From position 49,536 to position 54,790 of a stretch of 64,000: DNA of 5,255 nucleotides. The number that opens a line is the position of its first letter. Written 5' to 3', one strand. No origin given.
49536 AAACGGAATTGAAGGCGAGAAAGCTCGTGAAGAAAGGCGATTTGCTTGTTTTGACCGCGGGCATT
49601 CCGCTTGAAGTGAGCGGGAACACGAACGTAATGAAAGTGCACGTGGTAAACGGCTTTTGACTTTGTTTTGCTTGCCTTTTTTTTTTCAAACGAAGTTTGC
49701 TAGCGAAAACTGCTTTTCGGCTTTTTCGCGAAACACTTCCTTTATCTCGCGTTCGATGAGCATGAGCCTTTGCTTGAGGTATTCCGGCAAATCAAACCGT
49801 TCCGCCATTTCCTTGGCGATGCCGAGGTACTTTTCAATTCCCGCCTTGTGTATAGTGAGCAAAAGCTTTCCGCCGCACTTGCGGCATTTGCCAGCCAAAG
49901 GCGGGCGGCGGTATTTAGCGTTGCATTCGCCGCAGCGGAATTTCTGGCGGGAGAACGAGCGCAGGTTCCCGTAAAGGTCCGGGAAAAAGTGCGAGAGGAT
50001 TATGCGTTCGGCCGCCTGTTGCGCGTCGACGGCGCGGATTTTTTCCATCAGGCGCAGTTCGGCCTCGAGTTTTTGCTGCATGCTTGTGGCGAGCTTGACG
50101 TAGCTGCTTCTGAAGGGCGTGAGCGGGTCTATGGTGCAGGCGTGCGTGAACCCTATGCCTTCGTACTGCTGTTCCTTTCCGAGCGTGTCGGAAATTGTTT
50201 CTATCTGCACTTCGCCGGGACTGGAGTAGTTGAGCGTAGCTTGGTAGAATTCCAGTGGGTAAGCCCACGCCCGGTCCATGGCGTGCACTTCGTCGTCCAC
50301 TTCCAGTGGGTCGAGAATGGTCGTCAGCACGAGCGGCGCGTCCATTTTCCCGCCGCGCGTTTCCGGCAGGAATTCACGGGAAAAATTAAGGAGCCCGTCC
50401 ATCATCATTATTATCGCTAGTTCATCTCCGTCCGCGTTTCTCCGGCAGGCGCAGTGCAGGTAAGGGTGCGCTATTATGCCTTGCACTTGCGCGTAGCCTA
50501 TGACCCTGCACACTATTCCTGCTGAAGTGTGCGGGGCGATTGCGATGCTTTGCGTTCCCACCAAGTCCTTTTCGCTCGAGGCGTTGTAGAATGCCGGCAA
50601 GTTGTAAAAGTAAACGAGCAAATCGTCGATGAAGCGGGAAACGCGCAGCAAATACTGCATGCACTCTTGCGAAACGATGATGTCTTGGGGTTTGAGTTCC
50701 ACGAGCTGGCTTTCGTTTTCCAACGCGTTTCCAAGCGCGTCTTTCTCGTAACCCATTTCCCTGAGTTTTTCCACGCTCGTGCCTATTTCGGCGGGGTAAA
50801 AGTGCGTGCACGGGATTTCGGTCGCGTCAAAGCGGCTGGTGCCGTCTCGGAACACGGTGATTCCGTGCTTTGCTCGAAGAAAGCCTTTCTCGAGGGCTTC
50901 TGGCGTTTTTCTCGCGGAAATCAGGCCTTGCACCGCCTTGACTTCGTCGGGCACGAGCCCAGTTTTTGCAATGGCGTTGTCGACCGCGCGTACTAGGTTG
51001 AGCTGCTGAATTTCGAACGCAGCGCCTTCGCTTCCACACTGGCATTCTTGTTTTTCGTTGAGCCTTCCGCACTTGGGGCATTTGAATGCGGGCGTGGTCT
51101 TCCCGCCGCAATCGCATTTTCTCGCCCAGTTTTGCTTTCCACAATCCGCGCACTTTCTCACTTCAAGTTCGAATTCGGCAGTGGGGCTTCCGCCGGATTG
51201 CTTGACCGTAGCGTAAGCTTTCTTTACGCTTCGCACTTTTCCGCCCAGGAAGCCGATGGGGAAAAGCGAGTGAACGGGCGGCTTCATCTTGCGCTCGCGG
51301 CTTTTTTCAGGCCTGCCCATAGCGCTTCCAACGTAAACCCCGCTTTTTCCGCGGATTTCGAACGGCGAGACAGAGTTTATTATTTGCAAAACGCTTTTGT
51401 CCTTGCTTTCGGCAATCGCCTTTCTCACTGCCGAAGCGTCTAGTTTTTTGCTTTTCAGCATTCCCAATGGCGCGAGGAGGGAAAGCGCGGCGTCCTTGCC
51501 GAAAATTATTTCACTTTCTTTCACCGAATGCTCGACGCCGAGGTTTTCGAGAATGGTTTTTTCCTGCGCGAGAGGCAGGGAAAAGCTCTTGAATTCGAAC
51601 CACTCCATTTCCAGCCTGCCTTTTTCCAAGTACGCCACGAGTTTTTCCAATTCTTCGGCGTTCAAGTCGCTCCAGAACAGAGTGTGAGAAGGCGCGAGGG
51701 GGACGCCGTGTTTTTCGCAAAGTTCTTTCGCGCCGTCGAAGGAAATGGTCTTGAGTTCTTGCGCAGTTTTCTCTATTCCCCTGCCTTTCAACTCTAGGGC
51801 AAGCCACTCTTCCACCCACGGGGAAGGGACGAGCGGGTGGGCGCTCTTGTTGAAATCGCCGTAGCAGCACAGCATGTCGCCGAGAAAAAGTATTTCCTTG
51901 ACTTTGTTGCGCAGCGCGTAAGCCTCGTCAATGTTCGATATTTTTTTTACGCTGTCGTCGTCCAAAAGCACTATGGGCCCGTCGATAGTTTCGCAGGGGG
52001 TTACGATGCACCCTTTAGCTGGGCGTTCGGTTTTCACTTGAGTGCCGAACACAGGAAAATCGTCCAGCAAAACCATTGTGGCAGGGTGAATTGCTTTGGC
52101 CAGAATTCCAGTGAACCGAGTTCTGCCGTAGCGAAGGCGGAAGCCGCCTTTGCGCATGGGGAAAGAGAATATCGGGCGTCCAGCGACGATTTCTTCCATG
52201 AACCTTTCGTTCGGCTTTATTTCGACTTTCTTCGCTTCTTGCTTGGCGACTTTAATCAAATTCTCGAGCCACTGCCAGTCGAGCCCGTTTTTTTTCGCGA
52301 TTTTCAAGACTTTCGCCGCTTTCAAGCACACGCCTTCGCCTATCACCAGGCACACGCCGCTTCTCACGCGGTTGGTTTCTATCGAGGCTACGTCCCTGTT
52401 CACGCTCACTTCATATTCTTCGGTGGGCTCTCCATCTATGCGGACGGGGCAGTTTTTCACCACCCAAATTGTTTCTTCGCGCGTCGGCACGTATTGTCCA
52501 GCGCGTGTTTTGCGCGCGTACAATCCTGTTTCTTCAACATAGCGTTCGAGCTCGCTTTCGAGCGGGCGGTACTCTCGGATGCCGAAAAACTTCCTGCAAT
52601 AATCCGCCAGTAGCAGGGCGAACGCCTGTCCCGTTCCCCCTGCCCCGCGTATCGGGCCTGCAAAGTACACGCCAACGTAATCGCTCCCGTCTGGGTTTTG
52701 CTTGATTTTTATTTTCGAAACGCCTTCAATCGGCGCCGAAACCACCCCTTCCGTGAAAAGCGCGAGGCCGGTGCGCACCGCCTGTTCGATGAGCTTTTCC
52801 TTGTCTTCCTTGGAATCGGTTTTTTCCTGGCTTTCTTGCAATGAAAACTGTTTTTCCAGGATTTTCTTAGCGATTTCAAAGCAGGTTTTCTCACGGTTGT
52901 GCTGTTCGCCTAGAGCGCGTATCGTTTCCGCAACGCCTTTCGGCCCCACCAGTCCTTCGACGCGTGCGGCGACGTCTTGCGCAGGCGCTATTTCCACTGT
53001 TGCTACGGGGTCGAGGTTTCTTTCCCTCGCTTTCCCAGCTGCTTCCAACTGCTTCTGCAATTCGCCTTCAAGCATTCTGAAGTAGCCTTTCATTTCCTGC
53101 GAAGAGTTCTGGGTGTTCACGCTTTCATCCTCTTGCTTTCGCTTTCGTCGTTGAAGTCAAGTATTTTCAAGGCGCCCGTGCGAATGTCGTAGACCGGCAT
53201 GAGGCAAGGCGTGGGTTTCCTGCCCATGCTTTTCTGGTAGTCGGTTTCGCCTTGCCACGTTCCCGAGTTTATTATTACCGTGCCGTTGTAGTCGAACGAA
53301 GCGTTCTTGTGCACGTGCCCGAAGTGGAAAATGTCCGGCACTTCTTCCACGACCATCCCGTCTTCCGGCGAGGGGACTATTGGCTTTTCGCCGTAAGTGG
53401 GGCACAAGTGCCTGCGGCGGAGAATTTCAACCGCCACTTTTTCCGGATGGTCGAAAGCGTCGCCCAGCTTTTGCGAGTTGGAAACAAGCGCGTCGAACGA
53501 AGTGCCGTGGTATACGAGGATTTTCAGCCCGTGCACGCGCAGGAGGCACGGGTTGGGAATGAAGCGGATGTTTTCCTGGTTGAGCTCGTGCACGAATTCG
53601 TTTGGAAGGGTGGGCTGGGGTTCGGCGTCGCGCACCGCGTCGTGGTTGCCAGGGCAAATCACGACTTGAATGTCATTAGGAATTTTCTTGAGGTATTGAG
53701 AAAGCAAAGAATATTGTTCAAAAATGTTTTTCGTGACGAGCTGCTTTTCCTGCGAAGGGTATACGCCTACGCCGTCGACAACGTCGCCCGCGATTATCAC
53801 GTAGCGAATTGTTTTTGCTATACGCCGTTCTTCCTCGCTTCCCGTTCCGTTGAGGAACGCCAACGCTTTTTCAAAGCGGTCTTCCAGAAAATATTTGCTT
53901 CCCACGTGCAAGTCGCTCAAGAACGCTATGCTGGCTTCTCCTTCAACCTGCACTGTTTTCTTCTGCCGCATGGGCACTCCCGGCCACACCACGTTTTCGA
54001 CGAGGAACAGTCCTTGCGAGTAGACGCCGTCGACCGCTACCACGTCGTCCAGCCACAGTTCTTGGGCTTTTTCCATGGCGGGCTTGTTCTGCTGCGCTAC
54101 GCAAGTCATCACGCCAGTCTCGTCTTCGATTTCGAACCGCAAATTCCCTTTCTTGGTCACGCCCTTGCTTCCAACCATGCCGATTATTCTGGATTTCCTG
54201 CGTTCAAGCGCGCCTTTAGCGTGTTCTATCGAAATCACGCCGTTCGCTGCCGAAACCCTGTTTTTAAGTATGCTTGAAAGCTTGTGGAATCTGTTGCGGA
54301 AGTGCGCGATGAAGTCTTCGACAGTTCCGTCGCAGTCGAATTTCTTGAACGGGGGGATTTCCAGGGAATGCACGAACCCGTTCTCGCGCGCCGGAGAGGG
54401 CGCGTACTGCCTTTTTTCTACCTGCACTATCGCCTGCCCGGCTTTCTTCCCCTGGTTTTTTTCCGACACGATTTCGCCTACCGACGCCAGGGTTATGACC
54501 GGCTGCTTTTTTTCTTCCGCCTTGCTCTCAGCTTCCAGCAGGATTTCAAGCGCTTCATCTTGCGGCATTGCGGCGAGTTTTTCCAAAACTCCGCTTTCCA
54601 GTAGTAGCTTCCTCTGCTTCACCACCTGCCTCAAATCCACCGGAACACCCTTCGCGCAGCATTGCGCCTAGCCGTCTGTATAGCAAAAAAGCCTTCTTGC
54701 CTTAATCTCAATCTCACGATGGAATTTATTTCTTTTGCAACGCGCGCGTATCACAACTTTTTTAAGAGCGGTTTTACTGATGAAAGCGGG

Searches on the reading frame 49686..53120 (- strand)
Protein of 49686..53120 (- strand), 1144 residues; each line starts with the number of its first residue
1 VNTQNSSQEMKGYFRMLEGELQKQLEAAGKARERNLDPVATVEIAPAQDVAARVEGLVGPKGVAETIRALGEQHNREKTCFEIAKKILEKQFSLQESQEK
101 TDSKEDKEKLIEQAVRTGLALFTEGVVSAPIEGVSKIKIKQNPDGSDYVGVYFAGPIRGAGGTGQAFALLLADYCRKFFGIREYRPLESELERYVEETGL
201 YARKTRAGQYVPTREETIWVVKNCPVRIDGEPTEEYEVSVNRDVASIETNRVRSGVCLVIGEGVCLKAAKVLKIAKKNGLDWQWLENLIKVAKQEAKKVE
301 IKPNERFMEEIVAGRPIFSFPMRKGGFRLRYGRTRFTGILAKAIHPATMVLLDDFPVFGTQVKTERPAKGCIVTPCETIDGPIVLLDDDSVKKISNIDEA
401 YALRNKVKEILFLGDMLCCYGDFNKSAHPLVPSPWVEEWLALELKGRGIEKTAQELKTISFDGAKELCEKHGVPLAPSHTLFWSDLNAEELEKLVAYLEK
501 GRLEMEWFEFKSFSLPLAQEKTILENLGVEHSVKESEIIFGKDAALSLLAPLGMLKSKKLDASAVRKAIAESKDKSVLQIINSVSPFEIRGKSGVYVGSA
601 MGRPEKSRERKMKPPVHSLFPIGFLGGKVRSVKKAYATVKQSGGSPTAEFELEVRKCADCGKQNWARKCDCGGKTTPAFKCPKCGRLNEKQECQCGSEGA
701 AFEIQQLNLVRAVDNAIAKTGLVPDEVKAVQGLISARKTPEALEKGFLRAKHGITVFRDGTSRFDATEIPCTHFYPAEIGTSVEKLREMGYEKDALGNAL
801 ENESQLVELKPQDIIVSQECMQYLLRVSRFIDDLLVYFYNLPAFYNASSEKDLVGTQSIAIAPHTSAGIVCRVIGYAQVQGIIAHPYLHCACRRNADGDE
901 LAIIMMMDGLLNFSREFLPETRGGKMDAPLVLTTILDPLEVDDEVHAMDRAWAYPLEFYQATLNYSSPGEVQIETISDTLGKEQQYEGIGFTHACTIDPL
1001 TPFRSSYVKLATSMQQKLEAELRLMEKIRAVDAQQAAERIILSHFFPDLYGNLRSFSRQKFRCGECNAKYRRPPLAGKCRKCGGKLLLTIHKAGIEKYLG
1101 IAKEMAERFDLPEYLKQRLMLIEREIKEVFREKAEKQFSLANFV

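Call 12: search_protein_families(library=pfam, proteins=[window:49686-53120:-])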
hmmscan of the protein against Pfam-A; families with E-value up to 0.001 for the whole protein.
window:49686-53120:- (1144 aa): 3 families
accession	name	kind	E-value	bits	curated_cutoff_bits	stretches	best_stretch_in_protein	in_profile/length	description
PF24846.1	PolC_DP2_cat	-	2e-118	395.2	24.3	1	725-1016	6-298/299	DNA polymerase II large subunit DP2, catalytic domain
PF24844.1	PolC_DP2_central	-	5.8e-113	378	24.3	1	295-686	2-368/372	DNA polymerase II large subunit DP2, central domain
PF03833.19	PolC_DP2_N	-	1.1e-95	320.4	24.3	1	13-290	2-270/271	DNA polymerase II large subunit DP2, N-terminal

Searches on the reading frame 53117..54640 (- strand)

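Call 51: search_protein_families(library=pfam, proteins=[window:53117-54640:-], max_evalue=0.001)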
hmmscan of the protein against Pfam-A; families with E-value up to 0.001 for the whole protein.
window:53117-54640:- (507 aa): 4 families
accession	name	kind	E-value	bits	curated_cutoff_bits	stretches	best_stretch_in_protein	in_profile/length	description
PF04042.21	DNA_pol_E_B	-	1.1e-20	74.4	29.1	1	238-442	1-203/210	DNA polymerase alpha/epsilon subunit B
PF00149.33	Metallophos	-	2.2e-11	45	21.5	1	237-445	2-190/191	Calcineurin-like phosphoesterase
PF12850.12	Metallophos_2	-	1.9e-09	38.1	27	1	238-470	3-143/154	Calcineurin-like phosphoesterase superfamily domain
PF01336.31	tRNA_anti-codon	-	0.0001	22.6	27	1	152-206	3-56/75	OB-fold nucleic acid binding domain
